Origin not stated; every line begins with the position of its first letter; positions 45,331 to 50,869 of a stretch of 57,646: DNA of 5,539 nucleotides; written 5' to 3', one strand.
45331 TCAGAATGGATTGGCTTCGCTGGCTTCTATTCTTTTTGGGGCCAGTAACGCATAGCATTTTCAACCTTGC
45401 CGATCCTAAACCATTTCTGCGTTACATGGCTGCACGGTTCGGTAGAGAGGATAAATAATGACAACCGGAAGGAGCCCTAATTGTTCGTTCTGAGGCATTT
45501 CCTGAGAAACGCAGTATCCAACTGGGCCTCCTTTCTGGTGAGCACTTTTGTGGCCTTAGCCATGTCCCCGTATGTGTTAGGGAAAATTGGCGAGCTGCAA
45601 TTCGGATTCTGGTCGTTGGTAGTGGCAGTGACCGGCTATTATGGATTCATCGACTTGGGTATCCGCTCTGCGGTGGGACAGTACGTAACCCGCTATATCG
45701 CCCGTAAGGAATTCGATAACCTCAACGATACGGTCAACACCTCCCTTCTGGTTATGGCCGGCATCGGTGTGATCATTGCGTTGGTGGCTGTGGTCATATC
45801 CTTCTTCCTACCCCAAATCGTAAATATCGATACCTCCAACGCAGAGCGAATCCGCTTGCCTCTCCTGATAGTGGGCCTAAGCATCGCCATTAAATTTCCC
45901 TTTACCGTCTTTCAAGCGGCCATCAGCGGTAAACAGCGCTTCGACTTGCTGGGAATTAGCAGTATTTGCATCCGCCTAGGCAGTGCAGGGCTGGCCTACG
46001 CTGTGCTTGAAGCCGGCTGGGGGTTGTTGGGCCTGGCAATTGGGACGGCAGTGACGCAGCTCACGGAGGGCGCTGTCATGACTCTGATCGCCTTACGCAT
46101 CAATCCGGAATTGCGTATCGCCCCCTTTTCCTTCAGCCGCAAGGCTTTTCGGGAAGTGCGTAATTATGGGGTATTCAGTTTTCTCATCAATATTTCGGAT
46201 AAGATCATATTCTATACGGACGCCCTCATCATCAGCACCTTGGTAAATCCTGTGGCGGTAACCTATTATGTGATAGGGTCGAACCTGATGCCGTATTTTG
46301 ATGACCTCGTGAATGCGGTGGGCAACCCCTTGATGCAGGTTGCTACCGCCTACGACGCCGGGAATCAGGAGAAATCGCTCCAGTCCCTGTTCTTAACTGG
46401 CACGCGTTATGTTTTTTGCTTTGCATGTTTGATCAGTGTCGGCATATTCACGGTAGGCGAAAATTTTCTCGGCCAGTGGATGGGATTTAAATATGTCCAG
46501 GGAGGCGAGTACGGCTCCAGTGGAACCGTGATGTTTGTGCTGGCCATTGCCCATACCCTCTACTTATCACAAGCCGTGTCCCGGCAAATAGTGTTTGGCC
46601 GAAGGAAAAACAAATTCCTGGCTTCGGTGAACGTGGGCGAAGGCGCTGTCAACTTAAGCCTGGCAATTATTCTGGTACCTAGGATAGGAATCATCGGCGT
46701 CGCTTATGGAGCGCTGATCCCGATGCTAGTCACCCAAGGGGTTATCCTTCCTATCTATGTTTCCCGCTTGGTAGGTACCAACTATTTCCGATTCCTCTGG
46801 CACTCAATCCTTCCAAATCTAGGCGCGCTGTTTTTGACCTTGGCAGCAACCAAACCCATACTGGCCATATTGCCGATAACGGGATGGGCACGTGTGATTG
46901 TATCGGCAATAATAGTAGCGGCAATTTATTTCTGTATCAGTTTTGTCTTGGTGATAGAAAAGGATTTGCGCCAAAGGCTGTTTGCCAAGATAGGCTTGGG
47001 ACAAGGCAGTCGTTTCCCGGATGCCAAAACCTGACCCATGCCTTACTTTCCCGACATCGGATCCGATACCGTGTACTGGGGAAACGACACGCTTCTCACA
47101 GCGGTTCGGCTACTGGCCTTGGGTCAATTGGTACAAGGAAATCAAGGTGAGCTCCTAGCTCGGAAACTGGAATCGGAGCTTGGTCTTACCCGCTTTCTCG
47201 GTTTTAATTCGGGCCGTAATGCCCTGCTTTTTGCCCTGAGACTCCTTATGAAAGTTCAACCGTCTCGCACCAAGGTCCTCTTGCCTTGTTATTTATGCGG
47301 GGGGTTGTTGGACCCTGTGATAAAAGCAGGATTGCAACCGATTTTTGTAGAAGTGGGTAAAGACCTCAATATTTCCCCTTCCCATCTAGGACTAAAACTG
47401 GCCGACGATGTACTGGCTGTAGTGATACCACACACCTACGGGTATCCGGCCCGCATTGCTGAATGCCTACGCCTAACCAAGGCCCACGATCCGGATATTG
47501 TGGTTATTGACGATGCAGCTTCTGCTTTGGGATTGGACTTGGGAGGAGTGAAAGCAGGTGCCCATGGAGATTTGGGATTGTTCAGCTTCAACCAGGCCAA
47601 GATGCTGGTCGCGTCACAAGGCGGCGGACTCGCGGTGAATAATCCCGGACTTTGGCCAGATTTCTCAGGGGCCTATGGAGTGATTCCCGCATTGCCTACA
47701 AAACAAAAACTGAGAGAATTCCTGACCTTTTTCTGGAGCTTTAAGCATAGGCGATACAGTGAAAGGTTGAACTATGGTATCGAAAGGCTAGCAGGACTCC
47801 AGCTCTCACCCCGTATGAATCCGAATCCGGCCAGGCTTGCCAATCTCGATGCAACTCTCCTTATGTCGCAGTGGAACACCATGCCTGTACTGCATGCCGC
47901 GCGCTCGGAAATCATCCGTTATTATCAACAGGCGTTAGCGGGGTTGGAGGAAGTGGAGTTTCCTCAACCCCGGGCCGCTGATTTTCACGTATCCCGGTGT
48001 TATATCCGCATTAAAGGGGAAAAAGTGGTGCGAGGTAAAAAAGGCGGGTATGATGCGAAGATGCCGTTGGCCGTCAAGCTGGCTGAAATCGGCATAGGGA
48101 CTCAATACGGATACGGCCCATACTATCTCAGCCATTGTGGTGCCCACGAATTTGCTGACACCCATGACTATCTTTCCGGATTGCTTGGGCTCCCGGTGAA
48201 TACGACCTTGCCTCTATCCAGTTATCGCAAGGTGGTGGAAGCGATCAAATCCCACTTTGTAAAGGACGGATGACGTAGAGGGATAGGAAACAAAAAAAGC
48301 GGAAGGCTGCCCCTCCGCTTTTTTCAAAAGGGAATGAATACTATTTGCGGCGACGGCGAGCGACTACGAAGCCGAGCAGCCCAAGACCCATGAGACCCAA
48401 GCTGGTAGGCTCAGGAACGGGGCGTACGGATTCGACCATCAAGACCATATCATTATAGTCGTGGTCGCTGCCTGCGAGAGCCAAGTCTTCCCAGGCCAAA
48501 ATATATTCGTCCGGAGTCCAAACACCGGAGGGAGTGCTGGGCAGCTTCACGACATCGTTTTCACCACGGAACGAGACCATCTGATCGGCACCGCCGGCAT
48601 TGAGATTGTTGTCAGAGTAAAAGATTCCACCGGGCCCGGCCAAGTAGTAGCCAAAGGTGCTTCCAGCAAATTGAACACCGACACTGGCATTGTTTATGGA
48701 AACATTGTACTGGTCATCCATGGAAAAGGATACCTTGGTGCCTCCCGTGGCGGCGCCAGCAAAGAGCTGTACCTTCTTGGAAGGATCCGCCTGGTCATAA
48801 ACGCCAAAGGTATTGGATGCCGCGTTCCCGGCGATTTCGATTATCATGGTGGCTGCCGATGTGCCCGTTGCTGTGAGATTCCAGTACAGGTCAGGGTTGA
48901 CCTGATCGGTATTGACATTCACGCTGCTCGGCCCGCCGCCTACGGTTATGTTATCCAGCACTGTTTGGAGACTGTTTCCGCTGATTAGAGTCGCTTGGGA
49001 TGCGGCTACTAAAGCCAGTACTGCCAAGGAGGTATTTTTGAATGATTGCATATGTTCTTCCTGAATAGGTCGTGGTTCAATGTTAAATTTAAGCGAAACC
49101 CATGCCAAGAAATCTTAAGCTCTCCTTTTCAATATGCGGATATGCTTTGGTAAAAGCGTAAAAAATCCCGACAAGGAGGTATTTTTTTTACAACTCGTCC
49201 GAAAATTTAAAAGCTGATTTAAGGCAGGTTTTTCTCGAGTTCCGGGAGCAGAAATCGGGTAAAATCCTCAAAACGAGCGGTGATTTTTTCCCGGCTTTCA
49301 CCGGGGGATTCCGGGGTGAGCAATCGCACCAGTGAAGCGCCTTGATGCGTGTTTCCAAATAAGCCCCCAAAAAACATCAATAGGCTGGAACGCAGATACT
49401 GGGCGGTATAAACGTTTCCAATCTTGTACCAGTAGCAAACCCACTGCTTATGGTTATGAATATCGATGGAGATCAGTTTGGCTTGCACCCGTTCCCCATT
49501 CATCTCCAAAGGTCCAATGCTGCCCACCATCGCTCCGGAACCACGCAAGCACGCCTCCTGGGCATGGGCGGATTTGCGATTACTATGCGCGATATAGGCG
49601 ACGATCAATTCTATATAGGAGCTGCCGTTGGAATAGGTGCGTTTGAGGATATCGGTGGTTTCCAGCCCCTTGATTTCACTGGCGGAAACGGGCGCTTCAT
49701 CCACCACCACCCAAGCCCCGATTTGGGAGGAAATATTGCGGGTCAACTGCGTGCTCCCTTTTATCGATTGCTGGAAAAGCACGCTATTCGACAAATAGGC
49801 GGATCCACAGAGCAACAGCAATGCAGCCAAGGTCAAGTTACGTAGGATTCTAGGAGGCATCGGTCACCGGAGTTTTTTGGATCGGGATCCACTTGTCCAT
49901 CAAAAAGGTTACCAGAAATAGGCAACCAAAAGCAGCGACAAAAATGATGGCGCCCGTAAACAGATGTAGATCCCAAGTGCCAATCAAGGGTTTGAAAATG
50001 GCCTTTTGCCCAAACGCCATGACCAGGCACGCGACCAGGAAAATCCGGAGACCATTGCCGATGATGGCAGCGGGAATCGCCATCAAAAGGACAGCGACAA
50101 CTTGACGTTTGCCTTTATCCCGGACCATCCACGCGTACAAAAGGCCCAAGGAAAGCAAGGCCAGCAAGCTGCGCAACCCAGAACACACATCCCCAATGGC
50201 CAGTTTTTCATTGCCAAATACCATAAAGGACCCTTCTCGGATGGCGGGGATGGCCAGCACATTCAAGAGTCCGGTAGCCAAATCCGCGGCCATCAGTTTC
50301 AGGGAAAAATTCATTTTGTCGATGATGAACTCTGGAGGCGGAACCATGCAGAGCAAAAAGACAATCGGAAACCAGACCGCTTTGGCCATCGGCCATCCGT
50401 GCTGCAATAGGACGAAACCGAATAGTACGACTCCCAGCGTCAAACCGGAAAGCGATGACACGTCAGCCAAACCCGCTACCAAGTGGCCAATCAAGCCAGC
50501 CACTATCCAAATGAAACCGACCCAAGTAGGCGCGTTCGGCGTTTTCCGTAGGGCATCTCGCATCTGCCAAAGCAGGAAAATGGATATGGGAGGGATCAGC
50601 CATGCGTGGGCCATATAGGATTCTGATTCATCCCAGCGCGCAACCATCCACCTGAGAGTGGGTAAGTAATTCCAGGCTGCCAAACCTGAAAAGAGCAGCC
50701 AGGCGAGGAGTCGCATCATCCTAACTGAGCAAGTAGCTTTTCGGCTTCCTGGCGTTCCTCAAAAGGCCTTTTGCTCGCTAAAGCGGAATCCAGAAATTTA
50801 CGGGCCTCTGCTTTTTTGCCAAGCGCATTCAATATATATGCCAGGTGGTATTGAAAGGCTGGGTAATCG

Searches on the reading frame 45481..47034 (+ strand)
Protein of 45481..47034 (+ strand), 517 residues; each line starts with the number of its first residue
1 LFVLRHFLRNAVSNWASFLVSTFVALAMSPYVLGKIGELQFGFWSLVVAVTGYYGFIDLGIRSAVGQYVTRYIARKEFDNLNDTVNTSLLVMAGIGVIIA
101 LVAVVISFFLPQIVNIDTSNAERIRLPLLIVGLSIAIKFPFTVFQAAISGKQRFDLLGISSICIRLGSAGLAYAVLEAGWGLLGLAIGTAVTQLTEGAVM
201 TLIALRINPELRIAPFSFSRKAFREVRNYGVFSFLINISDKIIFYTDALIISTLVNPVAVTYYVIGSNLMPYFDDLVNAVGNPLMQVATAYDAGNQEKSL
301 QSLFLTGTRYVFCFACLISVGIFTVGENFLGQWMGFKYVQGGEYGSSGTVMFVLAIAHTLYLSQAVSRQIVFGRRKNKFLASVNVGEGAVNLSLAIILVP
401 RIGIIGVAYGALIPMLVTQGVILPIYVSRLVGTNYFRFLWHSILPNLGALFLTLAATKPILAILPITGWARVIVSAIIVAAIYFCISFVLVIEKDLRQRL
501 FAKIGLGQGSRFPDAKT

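Call 46: search_protein_families(library=pfam, proteins=[window:45481-47034:+], max_evalue=0.001)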
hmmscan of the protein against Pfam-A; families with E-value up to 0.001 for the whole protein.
window:45481-47034:+ (517 aa): 2 families
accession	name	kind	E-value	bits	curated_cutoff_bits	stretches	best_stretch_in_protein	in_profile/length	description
PF13440.11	Polysacc_synt_3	-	2.7e-11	43.7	23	1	40-338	10-288/293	Polysaccharide biosynthesis protein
PF01554.23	MatE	-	2.4e-08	34.2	24.9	1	30-161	17-148/161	MatE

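Call 67: search_protein_families(library=ncbifam, proteins=[window:45481-47034:+], max_evalue=0.00001)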
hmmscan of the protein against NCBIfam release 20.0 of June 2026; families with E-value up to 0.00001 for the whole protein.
window:45481-47034:+ (517 aa): 0 families

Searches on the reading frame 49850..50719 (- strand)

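Call 46: search_protein_families(library=pfam, proteins=[window:49850-50719:-], max_evalue=0.001)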
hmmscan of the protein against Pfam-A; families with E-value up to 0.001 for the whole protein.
window:49850-50719:- (289 aa): 1 family
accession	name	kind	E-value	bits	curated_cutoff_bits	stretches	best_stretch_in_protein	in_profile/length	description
PF09721.15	Exosortase_EpsH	-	6e-56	190.1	25.7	1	13-271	3-251/254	Transmembrane exosortase (Exosortase_EpsH)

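Call 67: search_protein_families(library=ncbifam, proteins=[window:49850-50719:-], max_evalue=0.00001)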
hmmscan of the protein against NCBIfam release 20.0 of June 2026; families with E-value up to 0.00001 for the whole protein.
window:49850-50719:- (289 aa): 15 families
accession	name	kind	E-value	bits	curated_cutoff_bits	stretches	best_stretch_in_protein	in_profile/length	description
NF038142.1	exosort_XrtW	exception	6.7e-50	169.8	425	1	5-279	3-269/494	exosortase W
TIGR04152.1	exosort_VPLPA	exception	3e-48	165.1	400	1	29-277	4-245/486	VPLPA-CTERM-specific exosortase XrtD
TIGR03109.2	exosort_XrtA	exception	8.3e-46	156.5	208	1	9-271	5-256/261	exosortase A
TIGR02602.1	8TM_EpsH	subfamily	1.5e-44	152.4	105.55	1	27-271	2-237/241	exosortase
NF035943.2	exosort_XrtV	exception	1.8e-38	132.4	313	1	6-275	5-267/270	exosortase V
TIGR03113.1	exosort_XrtB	exception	4.7e-31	108.4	275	1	17-272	11-262/268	exosortase B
TIGR04156.1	cyanoexo_CrtB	exception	2.1e-14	53.7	300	1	32-260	33-258/280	cyanoexosortase B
TIGR04151.1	exosort_VPDSG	exception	3.8e-14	52.8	300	1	35-274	57-299/306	VPDSG-CTERM-specific exosortase XrtC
TIGR04178.1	exo_archaeo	signature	6.4e-14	52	23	1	175-272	3-93/97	exosortase/archaeosortase family protein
NF033464.1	cyanoexo_CrtC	exception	6.3e-12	45.6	225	1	31-264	32-269/278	cyanoexosortase C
NF033770.1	exosort_XrtT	exception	3.2e-11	42.5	250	1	22-235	16-230/472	exosortase T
TIGR03763.1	cyanoexo_CrtA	exception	3.7e-10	39.7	150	1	34-269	30-253/260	cyanoexosortase A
TIGR04476.1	exosort_XrtN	exception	6.1e-10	38.8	200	1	89-232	69-215/406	exosortase N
NF050190.1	exosort_XrtZ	exception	2.6e-08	32.8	475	1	144-261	28-137/460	exosortase Z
TIGR04489.1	exosort_XrtO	exception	9.3e-08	31.3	250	1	72-281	61-261/451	exosortase O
